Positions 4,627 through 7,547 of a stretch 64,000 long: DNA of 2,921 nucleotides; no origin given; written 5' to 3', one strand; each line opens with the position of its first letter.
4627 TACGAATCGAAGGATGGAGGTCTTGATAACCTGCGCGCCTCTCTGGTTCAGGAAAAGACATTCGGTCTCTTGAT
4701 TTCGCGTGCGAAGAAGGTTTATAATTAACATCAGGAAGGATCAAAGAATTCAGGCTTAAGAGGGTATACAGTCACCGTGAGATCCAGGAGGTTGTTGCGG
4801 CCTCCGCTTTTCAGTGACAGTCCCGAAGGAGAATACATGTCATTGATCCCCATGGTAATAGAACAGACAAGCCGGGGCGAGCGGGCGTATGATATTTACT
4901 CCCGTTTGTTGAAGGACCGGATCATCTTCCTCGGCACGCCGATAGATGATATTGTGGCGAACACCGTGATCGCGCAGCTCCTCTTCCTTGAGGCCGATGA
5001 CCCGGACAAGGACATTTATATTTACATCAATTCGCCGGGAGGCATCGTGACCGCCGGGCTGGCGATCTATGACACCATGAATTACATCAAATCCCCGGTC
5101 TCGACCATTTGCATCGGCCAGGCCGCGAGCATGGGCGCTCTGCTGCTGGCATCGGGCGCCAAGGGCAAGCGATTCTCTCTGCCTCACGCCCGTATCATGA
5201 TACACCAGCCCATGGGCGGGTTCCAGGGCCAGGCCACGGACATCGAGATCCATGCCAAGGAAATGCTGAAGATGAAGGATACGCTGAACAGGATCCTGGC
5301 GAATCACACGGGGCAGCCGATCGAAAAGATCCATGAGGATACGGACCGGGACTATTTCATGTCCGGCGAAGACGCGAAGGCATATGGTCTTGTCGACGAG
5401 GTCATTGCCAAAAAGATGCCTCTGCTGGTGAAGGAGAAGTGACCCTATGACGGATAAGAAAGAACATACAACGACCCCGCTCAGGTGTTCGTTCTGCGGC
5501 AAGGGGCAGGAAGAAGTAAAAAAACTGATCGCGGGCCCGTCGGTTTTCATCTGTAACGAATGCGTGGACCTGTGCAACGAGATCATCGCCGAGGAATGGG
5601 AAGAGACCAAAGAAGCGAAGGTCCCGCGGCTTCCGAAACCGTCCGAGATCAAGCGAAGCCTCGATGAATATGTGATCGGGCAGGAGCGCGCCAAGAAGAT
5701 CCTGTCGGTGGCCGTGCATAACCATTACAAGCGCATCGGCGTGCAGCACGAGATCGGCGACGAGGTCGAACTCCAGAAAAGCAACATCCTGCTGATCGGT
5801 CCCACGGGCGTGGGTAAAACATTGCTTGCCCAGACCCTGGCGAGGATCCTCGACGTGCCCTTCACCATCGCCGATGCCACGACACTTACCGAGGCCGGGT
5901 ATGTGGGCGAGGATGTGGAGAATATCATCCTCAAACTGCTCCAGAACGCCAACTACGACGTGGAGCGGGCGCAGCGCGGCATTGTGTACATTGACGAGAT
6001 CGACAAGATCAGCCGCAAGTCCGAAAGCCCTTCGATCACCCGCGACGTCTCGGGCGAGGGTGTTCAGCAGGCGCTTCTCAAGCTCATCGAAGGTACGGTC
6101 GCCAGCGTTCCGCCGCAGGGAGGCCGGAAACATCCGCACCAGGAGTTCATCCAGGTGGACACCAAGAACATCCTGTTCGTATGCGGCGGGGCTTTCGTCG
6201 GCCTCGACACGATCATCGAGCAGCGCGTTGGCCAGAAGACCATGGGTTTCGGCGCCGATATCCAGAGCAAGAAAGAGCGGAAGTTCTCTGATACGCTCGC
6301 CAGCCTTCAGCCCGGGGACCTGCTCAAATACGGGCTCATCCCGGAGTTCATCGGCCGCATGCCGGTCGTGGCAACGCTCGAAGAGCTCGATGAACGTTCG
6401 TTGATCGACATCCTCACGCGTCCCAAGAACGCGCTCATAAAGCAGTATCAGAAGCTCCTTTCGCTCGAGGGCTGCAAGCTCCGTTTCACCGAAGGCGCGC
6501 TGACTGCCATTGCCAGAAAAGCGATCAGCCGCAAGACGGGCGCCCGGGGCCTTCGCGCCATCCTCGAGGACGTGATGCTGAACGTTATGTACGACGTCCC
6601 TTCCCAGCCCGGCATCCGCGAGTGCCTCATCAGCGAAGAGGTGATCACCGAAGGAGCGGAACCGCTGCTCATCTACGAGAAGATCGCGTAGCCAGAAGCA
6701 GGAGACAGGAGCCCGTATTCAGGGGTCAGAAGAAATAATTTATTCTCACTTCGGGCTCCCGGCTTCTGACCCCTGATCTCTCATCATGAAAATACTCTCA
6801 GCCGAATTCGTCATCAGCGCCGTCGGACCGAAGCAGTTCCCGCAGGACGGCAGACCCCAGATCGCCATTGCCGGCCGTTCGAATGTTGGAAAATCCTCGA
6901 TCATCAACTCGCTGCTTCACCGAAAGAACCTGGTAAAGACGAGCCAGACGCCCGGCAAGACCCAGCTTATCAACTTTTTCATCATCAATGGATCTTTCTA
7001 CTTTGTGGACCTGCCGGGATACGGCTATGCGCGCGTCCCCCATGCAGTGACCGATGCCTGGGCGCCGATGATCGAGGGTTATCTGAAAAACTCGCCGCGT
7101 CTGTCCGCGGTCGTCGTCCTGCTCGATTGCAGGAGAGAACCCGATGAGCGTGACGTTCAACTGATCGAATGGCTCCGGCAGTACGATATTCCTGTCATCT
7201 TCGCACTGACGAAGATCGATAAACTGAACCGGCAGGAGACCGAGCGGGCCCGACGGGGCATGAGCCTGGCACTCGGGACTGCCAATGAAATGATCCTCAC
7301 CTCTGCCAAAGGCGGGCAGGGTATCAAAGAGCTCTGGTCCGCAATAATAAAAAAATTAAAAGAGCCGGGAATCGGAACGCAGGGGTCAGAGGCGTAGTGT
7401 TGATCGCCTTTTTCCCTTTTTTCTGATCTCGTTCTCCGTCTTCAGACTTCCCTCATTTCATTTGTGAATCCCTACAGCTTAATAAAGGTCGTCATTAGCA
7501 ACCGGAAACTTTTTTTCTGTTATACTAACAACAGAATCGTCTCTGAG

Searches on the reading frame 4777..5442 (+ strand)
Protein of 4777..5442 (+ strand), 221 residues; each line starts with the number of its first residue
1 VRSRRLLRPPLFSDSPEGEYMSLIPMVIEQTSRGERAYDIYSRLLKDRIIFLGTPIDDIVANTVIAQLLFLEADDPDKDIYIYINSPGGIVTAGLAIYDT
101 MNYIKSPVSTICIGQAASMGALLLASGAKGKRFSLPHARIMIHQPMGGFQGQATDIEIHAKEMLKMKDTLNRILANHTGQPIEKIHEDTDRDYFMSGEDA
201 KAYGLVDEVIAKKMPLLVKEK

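Call 6: search_protein_families(library=pfam, proteins=[window:4777-5442:+], max_evalue=0.01)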
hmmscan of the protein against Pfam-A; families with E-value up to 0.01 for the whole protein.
window:4777-5442:+ (221 aa): 1 family
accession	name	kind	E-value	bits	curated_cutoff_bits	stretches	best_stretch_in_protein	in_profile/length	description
PF00574.28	CLP_protease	-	4.3e-90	300.9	20.2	1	33-212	2-181/182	Clp protease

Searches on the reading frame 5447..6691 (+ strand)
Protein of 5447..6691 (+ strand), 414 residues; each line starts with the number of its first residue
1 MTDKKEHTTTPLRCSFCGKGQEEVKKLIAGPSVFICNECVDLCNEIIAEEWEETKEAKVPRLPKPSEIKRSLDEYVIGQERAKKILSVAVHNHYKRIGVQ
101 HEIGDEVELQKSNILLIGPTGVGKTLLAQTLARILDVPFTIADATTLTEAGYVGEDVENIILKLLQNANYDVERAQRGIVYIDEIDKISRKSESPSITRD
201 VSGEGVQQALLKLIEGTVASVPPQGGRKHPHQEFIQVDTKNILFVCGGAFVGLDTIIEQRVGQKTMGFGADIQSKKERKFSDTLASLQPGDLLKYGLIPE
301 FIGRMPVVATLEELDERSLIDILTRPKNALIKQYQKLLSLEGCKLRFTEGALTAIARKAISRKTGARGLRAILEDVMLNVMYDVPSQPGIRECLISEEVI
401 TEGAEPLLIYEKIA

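Call 6: search_protein_families(library=pfam, proteins=[window:5447-6691:+], max_evalue=0.01)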
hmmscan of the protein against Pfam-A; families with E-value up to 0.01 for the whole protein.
window:5447-6691:+ (414 aa): 17 families
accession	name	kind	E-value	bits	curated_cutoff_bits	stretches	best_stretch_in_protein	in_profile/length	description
PF07724.20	AAA_2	-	5.7e-35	121.2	27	1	110-307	2-165/166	AAA domain (Cdc48 subfamily)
PF06689.19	zf-C4_ClpX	-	2.7e-19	69.2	27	1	13-49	2-39/39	ClpX C4-type zinc finger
PF00004.35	AAA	-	1.6e-15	58.1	21.2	1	114-219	1-97/131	ATPase family associated with various cellular activities (AAA)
PF10431.15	ClpB_D2-small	-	2.7e-10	40.6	21.9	1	314-387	1-70/81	C-terminal, D2-small domain, of ClpB protein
PF05496.18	RuvB_N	-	1.4e-06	28.6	27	1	71-193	5-101/159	Holliday junction DNA helicase RuvB P-loop domain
PF07728.20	AAA_5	-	3.1e-06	27.7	22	1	113-190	1-80/139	AAA domain (dynein-related subfamily)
PF01078.27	Mg_chelatase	-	7e-06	26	20.3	1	112-136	23-47/207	Magnesium chelatase, subunit ChlI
PF13401.12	AAA_22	-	1.2e-05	26.1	27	1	110-189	4-97/130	AAA domain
PF00493.29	MCM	-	4.8e-05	23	23.3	1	68-192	18-137/224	MCM P-loop domain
PF00158.32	Sigma54_activat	-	0.0003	20.9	20.2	0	105-132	16-43/168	Sigma-54 interaction domain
PF01695.23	IstB_IS21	-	0.00093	19.2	24.1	1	110-132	91-113/238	IstB-like ATP binding protein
PF12775.13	AAA_7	-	0.001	19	25.8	1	110-186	32-110/181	P-loop containing dynein motor region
PF13173.12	AAA_14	-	0.0014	19.1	27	1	112-190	3-76/129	AAA domain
PF14532.12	Sigma54_activ_2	-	0.0015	19.2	25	1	107-192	17-85/138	Sigma-54 interaction domain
PF13191.12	AAA_16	-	0.0018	19.2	32.6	1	112-136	25-49/167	AAA ATPase domain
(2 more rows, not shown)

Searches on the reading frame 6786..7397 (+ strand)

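Call 6: search_protein_families(library=pfam, proteins=[window:6786-7397:+], max_evalue=0.01)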
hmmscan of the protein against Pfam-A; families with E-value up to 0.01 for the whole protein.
window:6786-7397:+ (203 aa): 9 families
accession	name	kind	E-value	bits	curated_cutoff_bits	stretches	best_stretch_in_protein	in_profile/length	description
PF01926.29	MMR_HSR1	-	4e-20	72.4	21.9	1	25-143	1-113/113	50S ribosome-binding GTPase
PF02421.24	FeoB_N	-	2.4e-11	43.8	27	1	25-187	2-156/156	Ferrous iron transport protein B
PF00009.33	GTP_EFTU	-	4.2e-10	40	26.5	1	108-192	95-187/188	Elongation factor Tu GTP binding domain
PF03193.22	RsgA_GTPase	-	3.7e-07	30.6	30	1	26-57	109-144/174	RsgA GTPase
PF00350.29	Dynamin_N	-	7.6e-05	23.2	27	1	26-52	1-27/168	Dynamin family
PF16897.10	MMR_HSR1_Xtn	-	0.0008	19.8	35.2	1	124-192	46-105/106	C-terminal region of MMR_HSR1 domain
PF05621.17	TniB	-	0.0041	17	22.4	0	18-51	29-63/189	Bacterial TniB protein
PF00071.28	Ras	-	0.0073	16.3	21.6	0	132-192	102-161/162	Ras family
PF00735.24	Septin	-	0.0086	15.8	26.2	0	26-57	7-37/280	Septin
